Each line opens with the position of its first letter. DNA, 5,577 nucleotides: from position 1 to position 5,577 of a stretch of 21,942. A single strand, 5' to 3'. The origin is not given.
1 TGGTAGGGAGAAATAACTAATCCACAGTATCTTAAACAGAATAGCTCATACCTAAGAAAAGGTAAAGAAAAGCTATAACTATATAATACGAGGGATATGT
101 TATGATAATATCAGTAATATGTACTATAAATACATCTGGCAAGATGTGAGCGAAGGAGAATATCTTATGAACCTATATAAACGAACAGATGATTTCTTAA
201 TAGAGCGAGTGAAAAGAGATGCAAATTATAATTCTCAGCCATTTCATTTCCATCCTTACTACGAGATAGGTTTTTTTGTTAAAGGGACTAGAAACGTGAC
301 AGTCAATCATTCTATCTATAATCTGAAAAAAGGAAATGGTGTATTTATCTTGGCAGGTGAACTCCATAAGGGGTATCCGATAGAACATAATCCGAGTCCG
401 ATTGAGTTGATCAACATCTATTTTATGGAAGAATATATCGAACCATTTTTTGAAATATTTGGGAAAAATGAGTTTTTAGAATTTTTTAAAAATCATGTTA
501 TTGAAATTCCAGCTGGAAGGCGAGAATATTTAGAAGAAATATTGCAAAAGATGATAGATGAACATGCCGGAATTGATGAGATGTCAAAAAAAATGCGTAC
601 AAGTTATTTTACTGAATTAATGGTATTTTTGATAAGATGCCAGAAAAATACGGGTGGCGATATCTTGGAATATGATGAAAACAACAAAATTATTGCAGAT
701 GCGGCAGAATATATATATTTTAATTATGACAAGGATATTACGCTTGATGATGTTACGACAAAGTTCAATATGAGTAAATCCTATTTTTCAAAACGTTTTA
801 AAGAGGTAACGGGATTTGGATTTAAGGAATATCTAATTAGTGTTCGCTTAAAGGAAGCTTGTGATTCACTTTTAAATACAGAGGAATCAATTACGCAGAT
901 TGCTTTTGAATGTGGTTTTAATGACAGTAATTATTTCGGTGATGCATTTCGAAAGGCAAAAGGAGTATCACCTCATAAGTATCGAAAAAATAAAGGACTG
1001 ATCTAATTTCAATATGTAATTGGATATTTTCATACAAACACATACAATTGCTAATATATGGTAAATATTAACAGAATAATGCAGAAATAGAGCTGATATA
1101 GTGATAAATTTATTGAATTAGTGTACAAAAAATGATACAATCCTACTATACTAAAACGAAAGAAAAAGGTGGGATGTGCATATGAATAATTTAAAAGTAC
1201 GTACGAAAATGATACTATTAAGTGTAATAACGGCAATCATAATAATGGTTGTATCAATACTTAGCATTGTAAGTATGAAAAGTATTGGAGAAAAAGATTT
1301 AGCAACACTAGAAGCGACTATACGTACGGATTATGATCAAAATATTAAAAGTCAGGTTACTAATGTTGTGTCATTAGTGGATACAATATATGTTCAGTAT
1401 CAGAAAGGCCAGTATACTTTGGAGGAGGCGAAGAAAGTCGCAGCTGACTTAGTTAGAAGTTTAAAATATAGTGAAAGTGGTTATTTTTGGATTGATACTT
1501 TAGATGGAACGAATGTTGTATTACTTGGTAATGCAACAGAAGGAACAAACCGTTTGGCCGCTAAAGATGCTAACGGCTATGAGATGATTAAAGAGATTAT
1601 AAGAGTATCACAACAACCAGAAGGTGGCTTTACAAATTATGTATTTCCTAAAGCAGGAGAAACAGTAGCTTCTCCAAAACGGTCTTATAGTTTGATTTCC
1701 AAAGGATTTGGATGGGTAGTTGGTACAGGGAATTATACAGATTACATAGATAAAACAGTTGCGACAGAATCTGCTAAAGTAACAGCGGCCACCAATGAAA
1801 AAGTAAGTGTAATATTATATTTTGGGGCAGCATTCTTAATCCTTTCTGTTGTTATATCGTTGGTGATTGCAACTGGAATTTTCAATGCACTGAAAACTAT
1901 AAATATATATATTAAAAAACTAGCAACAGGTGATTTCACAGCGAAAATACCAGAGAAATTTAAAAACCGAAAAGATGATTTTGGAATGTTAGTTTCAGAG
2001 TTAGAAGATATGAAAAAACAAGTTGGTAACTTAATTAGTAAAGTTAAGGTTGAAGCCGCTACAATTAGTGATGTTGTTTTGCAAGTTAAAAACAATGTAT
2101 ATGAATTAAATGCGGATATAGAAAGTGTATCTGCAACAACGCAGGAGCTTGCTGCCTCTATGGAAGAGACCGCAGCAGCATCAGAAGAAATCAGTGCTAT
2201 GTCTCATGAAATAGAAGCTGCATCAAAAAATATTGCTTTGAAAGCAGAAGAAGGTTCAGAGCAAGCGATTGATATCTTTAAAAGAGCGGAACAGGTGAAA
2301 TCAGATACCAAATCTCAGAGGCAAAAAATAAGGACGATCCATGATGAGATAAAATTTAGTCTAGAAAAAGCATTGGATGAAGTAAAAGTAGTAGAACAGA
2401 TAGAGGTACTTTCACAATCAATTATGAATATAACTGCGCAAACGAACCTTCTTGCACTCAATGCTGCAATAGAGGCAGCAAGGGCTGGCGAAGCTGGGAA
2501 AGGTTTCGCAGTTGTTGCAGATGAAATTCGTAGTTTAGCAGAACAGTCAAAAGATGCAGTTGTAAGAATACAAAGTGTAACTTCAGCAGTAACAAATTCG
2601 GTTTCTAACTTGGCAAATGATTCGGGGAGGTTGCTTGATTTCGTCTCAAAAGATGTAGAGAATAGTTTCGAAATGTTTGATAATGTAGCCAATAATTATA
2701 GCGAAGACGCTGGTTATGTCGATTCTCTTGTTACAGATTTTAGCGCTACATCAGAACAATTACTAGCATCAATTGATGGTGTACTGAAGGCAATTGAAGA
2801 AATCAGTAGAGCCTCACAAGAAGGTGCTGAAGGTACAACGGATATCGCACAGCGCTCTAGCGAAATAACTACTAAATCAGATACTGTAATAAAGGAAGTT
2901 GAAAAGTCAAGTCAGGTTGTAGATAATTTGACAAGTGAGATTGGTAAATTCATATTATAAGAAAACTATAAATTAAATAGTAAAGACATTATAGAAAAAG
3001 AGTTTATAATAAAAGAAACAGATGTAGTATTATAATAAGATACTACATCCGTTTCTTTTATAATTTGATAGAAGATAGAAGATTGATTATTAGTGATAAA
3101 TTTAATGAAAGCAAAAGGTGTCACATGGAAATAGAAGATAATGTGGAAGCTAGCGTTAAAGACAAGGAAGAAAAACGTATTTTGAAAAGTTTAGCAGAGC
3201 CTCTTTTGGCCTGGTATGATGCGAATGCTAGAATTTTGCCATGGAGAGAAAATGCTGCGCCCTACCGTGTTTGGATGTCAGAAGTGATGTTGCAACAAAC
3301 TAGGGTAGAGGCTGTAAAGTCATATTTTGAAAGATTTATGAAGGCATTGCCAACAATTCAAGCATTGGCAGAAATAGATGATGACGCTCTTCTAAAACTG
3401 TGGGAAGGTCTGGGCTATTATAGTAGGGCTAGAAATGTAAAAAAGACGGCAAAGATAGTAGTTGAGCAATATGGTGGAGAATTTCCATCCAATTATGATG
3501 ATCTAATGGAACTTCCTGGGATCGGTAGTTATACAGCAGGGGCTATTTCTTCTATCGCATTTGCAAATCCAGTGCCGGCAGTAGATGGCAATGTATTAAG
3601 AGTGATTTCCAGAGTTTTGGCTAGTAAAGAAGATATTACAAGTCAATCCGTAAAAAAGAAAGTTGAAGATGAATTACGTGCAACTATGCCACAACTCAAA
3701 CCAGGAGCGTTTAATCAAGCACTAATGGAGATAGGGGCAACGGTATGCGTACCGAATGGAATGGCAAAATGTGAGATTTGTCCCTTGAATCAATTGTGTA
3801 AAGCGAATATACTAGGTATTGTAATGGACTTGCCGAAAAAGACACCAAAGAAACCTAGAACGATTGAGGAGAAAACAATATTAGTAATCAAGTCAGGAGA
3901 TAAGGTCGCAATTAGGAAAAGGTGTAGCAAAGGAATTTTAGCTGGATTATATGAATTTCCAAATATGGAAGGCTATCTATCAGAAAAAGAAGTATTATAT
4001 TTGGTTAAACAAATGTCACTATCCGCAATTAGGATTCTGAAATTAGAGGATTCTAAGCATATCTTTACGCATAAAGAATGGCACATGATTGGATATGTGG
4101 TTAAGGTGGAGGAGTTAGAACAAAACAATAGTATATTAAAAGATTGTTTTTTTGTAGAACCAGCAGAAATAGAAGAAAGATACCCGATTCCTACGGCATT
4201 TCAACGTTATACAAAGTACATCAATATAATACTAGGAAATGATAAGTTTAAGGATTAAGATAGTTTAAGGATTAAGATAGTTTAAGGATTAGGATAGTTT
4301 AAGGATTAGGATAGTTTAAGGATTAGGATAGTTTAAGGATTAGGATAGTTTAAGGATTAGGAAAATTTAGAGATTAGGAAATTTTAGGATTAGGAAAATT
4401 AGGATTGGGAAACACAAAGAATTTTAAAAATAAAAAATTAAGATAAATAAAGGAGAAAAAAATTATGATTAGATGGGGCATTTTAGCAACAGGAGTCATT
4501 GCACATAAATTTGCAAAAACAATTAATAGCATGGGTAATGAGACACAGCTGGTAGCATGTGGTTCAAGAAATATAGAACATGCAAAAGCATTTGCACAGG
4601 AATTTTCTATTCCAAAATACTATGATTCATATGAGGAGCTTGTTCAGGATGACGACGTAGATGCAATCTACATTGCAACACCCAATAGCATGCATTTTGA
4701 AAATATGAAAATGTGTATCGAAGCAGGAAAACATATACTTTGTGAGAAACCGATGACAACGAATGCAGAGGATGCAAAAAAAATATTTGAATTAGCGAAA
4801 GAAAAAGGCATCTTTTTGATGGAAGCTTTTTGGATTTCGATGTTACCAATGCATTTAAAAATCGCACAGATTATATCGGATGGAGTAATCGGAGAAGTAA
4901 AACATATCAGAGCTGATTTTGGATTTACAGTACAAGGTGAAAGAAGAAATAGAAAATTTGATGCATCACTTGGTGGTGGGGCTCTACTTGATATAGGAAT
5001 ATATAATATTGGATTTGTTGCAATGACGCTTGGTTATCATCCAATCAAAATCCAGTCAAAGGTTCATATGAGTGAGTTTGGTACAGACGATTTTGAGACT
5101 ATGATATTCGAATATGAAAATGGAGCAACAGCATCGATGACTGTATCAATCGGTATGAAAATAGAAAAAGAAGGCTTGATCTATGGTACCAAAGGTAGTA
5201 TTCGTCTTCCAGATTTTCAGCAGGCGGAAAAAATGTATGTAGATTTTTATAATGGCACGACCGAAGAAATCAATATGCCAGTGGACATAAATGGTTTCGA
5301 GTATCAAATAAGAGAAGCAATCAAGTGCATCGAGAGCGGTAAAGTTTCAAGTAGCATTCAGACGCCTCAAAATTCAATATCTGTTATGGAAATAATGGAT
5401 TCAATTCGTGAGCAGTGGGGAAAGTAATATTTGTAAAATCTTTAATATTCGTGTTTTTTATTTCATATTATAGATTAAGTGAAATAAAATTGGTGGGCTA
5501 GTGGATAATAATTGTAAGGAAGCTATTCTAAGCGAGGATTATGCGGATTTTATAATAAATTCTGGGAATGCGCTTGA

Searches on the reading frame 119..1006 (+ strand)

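Call 4: search_protein_families(library=pfam, proteins=[window:119-1006:+], max_evalue=0.01)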
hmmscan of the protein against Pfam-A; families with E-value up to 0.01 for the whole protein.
window:119-1006:+ (295 aa): 6 families
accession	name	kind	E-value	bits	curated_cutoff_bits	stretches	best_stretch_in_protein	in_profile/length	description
PF12833.13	HTH_18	-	7.3e-25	87.5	33.6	1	214-290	3-79/80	Helix-turn-helix domain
PF00165.29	HTH_AraC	-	2.2e-19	69.6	26.6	2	253-290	6-42/42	Bacterial regulatory helix-turn-helix proteins, AraC family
PF02311.25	AraC_binding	-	4.4e-12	46.3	21.1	1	35-123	12-97/135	AraC-like ligand binding domain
PF07883.17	Cupin_2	-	2.5e-05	24.4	27.2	1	39-84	10-55/70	Cupin domain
PF04967.18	HTH_10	-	0.00025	21.2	23.1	1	188-229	5-46/53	HTH DNA binding domain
PF21621.3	MPI_cupin_dom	-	0.0064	16.9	27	0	23-80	8-62/79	Mannose-6-phosphate isomerase, cupin domain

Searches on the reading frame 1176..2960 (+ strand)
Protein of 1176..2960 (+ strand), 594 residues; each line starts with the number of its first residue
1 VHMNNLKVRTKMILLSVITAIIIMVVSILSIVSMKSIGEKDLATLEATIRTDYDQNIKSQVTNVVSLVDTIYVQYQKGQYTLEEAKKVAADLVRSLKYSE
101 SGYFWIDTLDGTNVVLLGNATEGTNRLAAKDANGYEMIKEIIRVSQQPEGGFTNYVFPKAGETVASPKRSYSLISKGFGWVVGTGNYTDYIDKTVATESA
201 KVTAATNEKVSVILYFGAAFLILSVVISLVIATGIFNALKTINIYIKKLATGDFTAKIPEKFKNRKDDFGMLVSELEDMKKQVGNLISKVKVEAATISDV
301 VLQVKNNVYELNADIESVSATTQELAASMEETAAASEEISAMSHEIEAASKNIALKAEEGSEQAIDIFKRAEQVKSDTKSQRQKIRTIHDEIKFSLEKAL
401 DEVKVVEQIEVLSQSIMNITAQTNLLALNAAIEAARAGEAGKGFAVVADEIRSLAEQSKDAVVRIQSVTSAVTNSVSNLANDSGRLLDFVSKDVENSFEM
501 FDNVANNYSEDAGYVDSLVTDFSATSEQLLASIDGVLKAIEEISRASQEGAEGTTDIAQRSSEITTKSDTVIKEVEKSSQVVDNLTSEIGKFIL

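Call 4: search_protein_families(library=pfam, proteins=[window:1176-2960:+], max_evalue=0.01)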
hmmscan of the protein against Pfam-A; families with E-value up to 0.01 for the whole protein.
window:1176-2960:+ (594 aa): 4 families
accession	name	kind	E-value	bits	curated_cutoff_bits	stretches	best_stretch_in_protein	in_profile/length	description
PF17200.10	sCache_2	-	6.6e-38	130.5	25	1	50-197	2-151/155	Single Cache domain 2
PF08269.17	dCache_2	-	8.6e-30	104.3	26.5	1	46-201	39-196/298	Cache domain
PF00015.26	MCPsignal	-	1.5e-29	103.5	34.6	1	370-545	24-170/172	Methyl-accepting chemotaxis protein (MCP) signalling domain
PF10824.14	T7SS_ESX_EspC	-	0.0068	17.3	23.5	1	445-486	6-47/100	Excreted virulence factor EspC, type VII ESX diderm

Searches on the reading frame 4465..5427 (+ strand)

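Call 4: search_protein_families(library=pfam, proteins=[window:4465-5427:+], max_evalue=0.01)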
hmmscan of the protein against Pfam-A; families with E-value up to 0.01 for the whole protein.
window:4465-5427:+ (320 aa): 5 families
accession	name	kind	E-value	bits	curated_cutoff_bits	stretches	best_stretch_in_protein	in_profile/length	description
PF01408.29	GFO_IDH_MocA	-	1.3e-30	107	24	1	2-120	1-118/120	Oxidoreductase family, NAD-binding Rossmann fold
PF22725.1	GFO_IDH_MocA_C3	-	4.8e-23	81.9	27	1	131-247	2-124/124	GFO/IDH/MocA C-terminal domain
PF02894.22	GFO_IDH_MocA_C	-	4.5e-08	33.6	22.9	1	136-252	3-132/218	Oxidoreductase family, C-terminal alpha/beta domain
PF03807.23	F420_oxidored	-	0.00032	21.7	21.6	1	5-77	3-72/94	NADP oxidoreductase coenzyme F420-dependent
PF03447.22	NAD_binding_3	-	0.004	18.3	24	1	10-116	3-111/116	Homoserine dehydrogenase, NAD binding domain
